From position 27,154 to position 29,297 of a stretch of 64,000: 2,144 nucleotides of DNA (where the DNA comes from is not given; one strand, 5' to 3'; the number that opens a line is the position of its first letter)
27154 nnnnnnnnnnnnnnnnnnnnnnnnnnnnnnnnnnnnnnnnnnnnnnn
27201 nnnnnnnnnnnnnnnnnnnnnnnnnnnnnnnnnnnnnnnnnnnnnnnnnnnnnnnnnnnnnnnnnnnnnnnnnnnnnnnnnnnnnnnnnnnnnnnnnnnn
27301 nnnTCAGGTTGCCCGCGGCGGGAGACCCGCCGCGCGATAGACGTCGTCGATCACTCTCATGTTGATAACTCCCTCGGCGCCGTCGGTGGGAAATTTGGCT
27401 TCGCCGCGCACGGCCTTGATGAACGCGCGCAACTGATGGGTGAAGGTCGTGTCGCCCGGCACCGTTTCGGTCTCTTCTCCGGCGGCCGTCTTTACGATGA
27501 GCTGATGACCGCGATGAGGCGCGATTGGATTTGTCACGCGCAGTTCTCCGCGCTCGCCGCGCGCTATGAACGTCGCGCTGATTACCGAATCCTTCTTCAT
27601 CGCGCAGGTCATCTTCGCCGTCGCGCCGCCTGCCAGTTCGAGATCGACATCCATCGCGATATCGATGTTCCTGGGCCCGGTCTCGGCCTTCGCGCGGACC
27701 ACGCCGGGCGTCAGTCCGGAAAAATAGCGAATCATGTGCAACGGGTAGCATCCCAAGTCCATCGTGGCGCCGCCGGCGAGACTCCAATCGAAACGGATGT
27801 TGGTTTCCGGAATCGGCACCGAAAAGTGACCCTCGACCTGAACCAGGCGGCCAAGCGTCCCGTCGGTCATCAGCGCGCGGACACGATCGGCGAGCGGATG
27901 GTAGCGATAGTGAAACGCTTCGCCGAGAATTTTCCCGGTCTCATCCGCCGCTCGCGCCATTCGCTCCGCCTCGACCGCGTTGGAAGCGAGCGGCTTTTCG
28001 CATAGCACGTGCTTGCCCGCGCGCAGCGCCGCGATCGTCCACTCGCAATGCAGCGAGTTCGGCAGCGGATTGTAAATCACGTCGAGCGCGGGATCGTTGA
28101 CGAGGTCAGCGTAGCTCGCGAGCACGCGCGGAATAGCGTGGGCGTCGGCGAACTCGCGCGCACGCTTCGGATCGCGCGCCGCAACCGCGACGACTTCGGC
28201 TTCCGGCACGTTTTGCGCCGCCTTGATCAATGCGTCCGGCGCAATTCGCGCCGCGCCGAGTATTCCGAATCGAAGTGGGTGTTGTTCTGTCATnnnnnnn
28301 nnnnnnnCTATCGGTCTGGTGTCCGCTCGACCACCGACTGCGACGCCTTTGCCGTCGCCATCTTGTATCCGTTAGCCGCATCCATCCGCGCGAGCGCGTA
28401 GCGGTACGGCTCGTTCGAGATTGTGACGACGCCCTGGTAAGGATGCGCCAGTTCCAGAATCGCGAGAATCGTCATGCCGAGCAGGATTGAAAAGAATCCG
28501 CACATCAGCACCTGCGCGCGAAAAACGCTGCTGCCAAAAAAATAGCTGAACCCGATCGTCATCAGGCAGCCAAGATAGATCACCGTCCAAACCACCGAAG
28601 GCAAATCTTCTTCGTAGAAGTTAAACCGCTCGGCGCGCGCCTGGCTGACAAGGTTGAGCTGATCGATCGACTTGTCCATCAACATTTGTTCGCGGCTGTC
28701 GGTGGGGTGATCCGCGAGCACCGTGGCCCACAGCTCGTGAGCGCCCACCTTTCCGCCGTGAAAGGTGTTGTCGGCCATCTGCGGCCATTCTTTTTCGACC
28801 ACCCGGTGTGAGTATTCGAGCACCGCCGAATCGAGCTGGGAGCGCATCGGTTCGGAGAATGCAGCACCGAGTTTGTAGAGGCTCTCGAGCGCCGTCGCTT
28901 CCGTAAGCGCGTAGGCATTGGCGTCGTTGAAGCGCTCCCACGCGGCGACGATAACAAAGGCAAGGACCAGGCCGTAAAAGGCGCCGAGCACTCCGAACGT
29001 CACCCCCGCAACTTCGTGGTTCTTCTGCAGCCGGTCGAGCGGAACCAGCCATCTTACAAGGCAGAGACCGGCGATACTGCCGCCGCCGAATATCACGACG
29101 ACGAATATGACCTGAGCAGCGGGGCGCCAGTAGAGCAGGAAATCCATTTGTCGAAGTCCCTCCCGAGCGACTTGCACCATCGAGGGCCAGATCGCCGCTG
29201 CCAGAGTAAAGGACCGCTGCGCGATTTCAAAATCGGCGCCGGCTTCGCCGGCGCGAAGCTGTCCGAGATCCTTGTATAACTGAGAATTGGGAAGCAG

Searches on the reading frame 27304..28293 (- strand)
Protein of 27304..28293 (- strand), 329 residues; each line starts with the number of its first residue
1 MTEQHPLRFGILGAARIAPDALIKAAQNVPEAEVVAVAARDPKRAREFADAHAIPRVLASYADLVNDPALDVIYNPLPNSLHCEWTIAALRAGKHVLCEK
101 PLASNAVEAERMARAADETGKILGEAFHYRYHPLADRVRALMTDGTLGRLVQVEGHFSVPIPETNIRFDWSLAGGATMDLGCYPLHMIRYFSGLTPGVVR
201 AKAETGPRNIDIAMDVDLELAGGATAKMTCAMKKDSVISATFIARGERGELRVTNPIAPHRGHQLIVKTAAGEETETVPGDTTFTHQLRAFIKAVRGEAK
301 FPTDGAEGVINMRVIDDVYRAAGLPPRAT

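Call 56: search_protein_families(library=pfam, proteins=[window:27304-28293:-], max_evalue=0.001)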
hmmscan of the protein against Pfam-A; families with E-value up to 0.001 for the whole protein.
window:27304-28293:- (329 aa): 3 families
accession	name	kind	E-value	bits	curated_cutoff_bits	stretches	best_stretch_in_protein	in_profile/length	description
PF01408.29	GFO_IDH_MocA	-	1.1e-25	91.1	24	1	7-125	1-118/120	Oxidoreductase family, NAD-binding Rossmann fold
PF22725.1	GFO_IDH_MocA_C3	-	5.1e-18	65.7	27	1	137-251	3-123/124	GFO/IDH/MocA C-terminal domain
PF02894.22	GFO_IDH_MocA_C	-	3.4e-08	34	22.9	1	141-322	3-210/218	Oxidoreductase family, C-terminal alpha/beta domain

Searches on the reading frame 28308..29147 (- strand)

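Call 56: search_protein_families(library=pfam, proteins=[window:28308-29147:-], max_evalue=0.001)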
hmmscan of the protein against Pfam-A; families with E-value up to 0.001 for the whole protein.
window:28308-29147:- (279 aa): 1 family
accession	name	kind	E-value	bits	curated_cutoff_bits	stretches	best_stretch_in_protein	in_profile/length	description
PF14023.12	Bestrophin-like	-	1.7e-54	185.3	32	1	26-248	9-232/232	Bestrophin-like domain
